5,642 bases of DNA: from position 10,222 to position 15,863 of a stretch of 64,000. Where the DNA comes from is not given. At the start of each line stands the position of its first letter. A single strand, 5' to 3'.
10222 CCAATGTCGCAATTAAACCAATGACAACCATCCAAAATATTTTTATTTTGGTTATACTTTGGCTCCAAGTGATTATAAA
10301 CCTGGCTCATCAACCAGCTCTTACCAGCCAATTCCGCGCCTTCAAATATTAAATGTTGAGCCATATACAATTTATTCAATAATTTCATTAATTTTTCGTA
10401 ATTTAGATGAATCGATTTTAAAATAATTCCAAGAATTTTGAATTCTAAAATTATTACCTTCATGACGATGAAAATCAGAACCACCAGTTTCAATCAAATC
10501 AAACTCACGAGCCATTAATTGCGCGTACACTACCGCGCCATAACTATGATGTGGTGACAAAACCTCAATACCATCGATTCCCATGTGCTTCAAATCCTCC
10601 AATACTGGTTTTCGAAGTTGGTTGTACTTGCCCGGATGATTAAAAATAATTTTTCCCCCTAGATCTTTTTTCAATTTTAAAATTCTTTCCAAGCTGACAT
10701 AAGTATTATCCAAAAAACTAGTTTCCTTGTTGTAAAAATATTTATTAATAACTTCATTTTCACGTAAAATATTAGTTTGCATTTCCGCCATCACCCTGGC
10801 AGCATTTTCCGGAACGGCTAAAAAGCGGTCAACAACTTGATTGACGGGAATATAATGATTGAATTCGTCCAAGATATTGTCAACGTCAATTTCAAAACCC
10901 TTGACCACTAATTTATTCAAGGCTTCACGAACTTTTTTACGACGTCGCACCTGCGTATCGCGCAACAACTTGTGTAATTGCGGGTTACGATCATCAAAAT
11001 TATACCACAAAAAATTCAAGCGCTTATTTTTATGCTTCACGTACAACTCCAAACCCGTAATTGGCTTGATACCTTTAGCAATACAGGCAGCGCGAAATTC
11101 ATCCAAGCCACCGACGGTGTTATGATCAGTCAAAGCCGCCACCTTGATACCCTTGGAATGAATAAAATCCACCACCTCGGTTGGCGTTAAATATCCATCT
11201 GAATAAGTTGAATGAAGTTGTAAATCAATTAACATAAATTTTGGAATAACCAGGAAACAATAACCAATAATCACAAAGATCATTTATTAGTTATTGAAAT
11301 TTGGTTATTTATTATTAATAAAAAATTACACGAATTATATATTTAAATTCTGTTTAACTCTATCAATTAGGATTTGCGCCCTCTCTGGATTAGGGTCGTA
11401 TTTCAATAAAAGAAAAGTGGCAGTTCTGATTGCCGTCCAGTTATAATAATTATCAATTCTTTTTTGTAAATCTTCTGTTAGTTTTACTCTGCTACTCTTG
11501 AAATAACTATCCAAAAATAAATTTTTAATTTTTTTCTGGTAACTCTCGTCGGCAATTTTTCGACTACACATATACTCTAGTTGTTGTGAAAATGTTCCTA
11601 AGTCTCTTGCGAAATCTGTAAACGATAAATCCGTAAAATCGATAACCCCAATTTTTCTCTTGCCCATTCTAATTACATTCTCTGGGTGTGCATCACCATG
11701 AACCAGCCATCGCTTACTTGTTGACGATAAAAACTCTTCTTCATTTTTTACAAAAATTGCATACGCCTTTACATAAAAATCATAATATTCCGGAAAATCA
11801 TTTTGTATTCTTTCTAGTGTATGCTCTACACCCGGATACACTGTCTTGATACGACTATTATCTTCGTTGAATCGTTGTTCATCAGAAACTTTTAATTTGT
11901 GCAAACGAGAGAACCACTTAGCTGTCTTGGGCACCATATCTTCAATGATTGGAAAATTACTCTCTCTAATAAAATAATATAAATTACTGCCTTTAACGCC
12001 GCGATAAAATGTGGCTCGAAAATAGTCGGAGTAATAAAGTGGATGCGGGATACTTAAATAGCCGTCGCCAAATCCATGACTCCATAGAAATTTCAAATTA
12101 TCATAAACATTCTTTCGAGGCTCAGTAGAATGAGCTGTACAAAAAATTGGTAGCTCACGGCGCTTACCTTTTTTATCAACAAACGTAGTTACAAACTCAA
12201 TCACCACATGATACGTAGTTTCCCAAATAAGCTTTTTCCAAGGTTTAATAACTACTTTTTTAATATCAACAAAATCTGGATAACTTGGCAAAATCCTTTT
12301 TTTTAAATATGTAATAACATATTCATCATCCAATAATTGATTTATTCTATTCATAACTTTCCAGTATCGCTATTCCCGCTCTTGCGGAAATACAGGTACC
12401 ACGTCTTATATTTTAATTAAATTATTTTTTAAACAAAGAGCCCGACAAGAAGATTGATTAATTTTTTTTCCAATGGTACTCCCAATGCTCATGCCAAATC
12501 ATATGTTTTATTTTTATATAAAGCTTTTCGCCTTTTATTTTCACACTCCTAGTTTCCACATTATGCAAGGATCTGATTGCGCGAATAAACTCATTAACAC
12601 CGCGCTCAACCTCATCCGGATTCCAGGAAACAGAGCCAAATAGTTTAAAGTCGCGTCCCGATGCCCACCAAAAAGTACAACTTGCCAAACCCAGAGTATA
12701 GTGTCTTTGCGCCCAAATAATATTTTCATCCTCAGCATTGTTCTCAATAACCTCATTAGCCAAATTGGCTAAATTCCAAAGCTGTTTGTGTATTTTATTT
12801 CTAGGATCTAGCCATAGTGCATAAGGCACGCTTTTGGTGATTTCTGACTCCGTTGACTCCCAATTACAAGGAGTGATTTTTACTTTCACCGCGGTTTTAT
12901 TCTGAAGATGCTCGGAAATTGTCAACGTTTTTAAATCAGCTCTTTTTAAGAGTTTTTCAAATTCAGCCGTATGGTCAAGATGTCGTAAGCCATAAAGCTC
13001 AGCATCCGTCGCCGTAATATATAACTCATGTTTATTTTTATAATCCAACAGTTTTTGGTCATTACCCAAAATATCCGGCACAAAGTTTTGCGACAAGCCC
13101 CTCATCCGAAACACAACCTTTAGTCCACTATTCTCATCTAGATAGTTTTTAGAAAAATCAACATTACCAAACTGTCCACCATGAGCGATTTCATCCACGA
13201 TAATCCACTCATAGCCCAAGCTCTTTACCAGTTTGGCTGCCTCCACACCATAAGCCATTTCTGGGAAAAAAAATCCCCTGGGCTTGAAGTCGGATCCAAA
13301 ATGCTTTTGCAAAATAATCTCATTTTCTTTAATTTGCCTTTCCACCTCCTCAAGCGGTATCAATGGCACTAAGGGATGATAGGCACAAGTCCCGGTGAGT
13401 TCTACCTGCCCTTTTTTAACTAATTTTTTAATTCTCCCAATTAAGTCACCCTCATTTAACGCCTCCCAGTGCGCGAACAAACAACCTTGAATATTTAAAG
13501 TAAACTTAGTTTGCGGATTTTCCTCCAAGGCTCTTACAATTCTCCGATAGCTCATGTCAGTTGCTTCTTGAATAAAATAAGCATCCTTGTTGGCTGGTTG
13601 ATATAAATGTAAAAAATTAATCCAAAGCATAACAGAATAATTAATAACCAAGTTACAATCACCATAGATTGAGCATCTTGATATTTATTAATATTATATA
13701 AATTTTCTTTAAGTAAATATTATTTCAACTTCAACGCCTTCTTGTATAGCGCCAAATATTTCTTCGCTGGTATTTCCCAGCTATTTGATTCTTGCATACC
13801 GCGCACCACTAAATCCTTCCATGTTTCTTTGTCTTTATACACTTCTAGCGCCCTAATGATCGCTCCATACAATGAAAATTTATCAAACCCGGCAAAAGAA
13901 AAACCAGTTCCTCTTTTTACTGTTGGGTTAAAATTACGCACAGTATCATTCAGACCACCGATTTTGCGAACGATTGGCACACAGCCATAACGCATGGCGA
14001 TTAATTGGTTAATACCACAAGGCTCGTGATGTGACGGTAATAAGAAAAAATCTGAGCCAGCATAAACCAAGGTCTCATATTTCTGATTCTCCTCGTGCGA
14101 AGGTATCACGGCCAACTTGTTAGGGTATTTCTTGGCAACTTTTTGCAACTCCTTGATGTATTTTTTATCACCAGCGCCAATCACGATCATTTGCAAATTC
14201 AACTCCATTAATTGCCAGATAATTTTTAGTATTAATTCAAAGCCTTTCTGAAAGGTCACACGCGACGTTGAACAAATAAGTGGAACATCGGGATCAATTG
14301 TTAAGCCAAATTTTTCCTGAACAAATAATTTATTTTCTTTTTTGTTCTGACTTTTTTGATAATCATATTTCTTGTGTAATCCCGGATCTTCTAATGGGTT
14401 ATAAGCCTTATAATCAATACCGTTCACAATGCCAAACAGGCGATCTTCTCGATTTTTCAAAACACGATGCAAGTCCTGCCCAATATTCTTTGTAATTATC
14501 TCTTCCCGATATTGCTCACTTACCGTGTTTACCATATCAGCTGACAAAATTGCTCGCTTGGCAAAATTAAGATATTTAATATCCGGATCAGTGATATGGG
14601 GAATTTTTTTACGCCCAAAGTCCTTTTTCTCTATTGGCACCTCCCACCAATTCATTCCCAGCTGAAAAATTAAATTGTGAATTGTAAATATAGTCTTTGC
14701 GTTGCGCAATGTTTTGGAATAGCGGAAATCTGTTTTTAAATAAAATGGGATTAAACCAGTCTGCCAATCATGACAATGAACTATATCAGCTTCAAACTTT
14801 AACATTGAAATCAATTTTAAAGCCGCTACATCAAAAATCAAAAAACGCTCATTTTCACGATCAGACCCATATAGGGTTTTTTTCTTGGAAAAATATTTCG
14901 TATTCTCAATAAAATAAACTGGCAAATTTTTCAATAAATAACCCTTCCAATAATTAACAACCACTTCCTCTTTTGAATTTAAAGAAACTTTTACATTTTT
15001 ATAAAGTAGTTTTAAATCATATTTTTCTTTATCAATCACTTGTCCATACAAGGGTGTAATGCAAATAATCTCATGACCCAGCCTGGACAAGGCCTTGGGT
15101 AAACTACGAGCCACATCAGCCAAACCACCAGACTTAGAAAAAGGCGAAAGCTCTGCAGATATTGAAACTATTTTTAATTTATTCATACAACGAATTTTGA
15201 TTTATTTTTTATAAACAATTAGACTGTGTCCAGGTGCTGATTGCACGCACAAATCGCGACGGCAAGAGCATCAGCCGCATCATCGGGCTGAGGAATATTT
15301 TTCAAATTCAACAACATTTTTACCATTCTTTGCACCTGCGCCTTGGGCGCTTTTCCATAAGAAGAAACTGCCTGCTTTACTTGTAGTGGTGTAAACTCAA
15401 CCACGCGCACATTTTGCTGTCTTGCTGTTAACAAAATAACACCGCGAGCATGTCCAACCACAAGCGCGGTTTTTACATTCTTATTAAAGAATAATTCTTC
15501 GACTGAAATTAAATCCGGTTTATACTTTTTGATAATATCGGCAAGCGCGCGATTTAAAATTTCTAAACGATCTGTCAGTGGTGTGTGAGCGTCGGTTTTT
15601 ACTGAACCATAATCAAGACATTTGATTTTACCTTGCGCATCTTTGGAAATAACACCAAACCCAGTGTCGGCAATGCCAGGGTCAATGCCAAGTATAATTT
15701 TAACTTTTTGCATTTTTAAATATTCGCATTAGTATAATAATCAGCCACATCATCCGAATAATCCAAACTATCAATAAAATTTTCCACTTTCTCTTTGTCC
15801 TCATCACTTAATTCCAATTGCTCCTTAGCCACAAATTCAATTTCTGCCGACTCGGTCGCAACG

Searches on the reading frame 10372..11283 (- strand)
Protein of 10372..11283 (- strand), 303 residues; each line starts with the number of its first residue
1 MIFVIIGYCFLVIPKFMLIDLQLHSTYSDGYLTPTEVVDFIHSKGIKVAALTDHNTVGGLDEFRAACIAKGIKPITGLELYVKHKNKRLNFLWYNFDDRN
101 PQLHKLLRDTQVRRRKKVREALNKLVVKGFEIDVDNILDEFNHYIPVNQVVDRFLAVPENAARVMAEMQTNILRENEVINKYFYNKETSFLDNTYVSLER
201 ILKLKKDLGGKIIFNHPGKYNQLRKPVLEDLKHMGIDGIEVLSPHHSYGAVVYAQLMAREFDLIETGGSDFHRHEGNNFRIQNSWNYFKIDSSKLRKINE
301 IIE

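Call 14: search_protein_families(library=pfam, proteins=[window:10372-11283:-], max_evalue=0.001)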
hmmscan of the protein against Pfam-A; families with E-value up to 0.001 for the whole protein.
window:10372-11283:- (303 aa): 1 family
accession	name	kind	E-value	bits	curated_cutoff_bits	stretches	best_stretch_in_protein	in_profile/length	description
PF02811.25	PHP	-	5.3e-15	56.6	26.4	1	20-101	1-71/164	PHP domain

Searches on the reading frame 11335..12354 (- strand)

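Call 14: search_protein_families(library=pfam, proteins=[window:11335-12354:-], max_evalue=0.001)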
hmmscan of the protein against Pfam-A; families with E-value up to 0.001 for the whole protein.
window:11335-12354:- (339 aa): 1 family
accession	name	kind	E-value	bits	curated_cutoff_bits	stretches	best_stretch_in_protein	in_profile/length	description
PF01636.29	APH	-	1.3e-10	41.9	23.2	1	74-255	31-209/239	Phosphotransferase enzyme family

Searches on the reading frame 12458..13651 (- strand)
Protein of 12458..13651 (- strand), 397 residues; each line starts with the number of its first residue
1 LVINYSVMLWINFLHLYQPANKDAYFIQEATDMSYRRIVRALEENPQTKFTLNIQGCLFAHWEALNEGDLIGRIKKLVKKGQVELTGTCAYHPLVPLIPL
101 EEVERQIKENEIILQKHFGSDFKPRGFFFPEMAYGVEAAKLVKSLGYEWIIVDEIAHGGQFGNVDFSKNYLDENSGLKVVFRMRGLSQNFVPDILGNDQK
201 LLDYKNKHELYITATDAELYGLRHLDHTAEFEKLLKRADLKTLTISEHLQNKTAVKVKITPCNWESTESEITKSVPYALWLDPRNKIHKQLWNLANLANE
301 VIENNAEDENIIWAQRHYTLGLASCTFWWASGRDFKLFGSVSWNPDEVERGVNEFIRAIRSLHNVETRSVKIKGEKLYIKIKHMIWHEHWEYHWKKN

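Call 15: search_protein_families(library=pfam, proteins=[window:12458-13651:-], max_evalue=0.001)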
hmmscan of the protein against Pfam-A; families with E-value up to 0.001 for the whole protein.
window:12458-13651:- (397 aa): 3 families
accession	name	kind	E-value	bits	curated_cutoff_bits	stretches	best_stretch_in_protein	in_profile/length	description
PF03065.20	Glyco_hydro_57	-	5.3e-33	115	21.2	1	17-251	40-281/291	Glycosyl hydrolase family 57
PF01074.27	Glyco_hydro_38N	-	3e-07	30.6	25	1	28-157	22-148/270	Glycosyl hydrolases family 38 N-terminal domain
PF01522.26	Polysacc_deac_1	-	0.00095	19.6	23.1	0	73-148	50-122/124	Polysaccharide deacetylase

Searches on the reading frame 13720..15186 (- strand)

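Call 15: search_protein_families(library=pfam, proteins=[window:13720-15186:-], max_evalue=0.001)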
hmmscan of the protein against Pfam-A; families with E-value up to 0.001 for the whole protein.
window:13720-15186:- (488 aa): 6 families
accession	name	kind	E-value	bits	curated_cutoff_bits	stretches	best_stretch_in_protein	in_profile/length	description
PF08323.17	Glyco_transf_5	-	2.8e-62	211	22.7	1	5-244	1-238/239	Starch synthase catalytic domain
PF00534.26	Glycos_transf_1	-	1.4e-16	60.9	26.4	1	292-456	6-165/172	Glycosyl transferases group 1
PF13439.12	Glyco_transf_4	-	6.1e-10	39.8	28.5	1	20-236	2-155/170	Glycosyltransferase Family 4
PF13692.12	Glyco_trans_1_4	-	1.1e-09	39.1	27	1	303-446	3-139/142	Glycosyl transferases group 1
PF13579.12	Glyco_trans_4_4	-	2.7e-05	25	29.7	0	126-245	64-157/158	Glycosyl transferase 4-like domain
PF20706.3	GT4-conflict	-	6.3e-05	22.6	26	0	16-46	8-38/385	Family 4 Glycosyltransferase in conflict systems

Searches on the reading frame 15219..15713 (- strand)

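Call 15: search_protein_families(library=pfam, proteins=[window:15219-15713:-], max_evalue=0.001)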
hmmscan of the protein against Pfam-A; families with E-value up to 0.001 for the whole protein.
window:15219-15713:- (164 aa): 1 family
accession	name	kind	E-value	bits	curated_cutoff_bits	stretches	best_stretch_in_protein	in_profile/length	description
PF02075.23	RuvC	-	1.4e-51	174.7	22.2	1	7-155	1-147/148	Crossover junction endodeoxyribonuclease RuvC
